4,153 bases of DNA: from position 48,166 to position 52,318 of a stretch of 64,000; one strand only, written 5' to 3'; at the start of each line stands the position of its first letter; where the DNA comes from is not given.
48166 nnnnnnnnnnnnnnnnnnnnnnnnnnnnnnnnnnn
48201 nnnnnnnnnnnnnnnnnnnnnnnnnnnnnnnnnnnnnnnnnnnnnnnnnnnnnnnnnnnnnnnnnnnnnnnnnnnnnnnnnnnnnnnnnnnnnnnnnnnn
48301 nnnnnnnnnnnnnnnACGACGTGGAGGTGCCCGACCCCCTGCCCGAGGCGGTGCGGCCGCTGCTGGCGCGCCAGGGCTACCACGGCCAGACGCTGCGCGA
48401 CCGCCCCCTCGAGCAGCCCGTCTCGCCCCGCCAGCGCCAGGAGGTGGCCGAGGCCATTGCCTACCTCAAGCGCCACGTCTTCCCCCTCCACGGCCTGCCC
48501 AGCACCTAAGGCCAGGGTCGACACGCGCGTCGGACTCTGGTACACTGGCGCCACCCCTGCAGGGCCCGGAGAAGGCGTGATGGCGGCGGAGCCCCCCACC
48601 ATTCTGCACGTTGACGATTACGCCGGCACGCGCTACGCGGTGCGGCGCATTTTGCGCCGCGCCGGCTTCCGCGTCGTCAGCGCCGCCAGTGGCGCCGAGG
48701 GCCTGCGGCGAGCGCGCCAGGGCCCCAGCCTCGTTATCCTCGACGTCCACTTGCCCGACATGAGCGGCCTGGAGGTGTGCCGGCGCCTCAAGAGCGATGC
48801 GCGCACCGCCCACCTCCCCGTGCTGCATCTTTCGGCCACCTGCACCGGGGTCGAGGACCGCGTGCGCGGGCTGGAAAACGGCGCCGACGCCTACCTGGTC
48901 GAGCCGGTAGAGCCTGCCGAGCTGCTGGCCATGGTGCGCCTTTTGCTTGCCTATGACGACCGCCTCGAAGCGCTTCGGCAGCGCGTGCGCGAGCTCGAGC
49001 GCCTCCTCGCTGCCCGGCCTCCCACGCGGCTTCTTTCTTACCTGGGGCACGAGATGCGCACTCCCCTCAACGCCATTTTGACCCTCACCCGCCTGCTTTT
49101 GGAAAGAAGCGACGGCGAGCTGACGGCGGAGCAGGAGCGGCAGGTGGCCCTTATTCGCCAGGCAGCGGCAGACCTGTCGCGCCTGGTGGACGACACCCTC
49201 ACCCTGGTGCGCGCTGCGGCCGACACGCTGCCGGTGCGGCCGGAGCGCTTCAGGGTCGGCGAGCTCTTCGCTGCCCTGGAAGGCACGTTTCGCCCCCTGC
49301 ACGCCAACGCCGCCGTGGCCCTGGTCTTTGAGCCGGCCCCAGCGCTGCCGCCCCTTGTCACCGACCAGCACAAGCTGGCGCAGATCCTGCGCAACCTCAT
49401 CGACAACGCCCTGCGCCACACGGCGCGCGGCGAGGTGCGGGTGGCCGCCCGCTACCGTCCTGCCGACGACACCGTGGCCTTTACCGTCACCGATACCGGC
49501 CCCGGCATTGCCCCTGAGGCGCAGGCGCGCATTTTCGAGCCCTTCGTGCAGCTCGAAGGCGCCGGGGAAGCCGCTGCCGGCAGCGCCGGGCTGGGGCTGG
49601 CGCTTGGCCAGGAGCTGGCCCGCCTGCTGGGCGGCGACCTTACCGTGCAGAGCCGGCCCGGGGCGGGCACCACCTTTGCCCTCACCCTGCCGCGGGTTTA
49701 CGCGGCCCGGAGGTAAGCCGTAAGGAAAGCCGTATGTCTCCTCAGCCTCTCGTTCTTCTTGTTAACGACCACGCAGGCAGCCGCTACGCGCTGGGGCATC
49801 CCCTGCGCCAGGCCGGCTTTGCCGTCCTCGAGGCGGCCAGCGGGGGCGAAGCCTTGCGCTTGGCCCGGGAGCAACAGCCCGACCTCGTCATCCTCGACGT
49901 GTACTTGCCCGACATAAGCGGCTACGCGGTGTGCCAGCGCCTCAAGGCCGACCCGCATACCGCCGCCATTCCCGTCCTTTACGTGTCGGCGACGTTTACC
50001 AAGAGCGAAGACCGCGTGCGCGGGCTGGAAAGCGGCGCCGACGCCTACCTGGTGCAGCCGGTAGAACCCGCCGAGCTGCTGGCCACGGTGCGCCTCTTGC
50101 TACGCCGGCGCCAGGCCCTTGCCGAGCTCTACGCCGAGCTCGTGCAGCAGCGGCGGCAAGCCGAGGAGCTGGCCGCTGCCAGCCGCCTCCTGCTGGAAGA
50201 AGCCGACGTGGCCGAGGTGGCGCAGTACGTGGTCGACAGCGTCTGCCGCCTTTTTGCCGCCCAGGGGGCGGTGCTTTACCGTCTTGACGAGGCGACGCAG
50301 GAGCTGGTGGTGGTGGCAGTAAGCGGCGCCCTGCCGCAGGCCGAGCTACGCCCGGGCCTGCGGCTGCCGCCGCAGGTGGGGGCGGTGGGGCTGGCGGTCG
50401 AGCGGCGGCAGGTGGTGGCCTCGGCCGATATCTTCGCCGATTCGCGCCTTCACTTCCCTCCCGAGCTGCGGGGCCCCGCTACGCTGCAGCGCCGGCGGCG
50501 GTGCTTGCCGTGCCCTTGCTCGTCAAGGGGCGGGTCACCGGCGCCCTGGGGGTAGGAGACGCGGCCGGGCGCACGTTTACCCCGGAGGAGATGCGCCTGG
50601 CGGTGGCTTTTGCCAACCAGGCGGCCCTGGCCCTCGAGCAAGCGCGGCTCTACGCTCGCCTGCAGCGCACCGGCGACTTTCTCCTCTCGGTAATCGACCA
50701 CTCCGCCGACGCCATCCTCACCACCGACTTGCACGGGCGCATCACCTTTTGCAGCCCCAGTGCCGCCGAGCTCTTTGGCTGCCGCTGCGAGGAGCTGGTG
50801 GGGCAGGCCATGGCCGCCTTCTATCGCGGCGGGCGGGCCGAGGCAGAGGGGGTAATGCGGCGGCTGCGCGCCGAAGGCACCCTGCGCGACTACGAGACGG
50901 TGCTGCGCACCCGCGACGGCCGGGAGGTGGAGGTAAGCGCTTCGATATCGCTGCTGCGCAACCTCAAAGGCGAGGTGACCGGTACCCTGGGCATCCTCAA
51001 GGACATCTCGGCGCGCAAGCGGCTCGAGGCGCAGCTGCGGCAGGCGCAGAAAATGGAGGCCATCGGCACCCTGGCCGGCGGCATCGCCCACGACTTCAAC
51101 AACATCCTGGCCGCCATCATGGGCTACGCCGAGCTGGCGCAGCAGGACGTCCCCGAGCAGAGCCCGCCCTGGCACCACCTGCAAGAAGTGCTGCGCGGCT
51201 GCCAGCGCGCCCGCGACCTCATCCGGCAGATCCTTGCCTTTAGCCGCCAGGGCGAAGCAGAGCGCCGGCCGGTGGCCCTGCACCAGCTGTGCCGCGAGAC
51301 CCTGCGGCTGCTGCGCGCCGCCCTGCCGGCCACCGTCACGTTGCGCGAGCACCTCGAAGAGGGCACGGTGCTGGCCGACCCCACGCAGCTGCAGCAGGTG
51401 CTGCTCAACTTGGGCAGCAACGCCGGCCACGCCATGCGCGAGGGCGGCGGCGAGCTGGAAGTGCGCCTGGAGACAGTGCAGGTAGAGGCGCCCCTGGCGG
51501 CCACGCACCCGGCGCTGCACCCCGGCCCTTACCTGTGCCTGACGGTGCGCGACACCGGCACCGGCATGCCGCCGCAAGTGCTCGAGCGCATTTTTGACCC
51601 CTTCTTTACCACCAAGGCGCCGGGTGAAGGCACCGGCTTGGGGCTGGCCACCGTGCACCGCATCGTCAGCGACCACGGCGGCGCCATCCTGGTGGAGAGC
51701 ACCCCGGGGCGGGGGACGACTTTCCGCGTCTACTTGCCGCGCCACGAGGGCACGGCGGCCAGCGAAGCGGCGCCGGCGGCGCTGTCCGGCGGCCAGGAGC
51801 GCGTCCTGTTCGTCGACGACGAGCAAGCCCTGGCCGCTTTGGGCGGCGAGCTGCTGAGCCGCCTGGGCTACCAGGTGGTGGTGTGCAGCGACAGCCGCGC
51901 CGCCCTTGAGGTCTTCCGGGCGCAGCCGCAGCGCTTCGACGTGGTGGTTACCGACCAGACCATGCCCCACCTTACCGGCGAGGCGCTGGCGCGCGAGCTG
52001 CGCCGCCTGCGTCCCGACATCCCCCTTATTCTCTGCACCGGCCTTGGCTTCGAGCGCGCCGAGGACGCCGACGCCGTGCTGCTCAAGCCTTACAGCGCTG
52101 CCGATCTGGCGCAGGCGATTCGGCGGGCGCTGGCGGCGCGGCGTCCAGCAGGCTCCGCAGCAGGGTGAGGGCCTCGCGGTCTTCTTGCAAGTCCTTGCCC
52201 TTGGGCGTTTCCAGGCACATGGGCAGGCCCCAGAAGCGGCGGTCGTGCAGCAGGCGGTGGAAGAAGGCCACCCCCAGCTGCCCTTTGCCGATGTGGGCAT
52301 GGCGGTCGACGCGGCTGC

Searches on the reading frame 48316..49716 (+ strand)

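Call 67: search_protein_families(library=pfam, proteins=[window:48316-49716:+], max_evalue=0.0001)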
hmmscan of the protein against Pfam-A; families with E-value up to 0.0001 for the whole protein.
window:48316-49716:+ (466 aa): 4 families
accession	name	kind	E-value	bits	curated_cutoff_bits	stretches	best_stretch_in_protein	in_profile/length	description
PF02518.31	HATPase_c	-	2.8e-28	99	26.4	1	350-460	2-109/111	Histidine kinase-, DNA gyrase B-, and HSP90-like ATPase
PF00072.30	Response_reg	-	6.9e-20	71.7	30.2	1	96-208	1-111/111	Response regulator receiver domain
PF00512.31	HisKA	-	1.1e-12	48.3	26.9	1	238-300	4-63/66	His Kinase A (phospho-acceptor) domain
PF13581.12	HATPase_c_2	-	2e-05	25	27.4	1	361-438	39-112/127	Histidine kinase-like ATPase domain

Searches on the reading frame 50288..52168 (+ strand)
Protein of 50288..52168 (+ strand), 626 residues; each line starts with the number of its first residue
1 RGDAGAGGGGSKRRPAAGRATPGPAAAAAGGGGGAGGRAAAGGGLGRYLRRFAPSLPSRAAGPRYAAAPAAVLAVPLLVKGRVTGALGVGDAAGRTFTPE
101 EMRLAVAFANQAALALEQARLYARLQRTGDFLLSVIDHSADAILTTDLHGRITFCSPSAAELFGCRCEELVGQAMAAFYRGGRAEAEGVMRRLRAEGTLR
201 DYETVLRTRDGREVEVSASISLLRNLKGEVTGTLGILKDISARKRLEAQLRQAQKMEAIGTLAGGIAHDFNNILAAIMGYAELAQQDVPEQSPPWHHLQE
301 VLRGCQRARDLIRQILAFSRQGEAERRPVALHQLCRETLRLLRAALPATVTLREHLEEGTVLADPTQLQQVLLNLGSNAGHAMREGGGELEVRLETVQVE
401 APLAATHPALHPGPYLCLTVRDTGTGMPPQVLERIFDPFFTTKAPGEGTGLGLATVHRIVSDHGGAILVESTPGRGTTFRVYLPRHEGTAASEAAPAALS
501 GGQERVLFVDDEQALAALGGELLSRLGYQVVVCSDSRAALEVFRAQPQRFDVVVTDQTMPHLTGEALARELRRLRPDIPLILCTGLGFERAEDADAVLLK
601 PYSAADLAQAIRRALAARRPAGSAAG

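Call 67: search_protein_families(library=pfam, proteins=[window:50288-52168:+], max_evalue=0.0001)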
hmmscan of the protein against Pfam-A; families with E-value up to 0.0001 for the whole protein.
window:50288-52168:+ (626 aa): 11 families
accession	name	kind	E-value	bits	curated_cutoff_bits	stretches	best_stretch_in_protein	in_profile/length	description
PF02518.31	HATPase_c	-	9.6e-26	90.9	26.4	1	364-485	2-109/111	Histidine kinase-, DNA gyrase B-, and HSP90-like ATPase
PF00989.32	PAS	-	8.4e-16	58.4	22.6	1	134-240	5-113/113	PAS fold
PF00072.30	Response_reg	-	2.2e-15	57.2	30.2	1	506-612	1-111/111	Response regulator receiver domain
PF13426.13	PAS_9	-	8.6e-15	55.3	27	1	141-241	2-102/103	PAS domain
PF08448.16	PAS_4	-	1.2e-14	54.9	23.1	1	137-245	2-110/110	PAS fold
PF00512.31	HisKA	-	2.8e-10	40.5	26.9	1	260-322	3-64/66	His Kinase A (phospho-acceptor) domain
PF01590.32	GAF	-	5.8e-09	37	22.4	1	63-116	72-133/133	GAF domain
PF13185.12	GAF_2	-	1e-08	35.9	28.6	1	55-117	74-136/136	GAF domain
PF13492.12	GAF_3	-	6.4e-08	33.5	27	1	70-118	81-129/129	GAF domain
PF13188.13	PAS_8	-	1.9e-06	28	21.8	1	132-177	3-45/65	PAS domain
PF24820.1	Diguanyl_cycl_sensor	-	2.3e-05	24.7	28.1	1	135-225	1-98/109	Diguanylate cyclase-like sensor domain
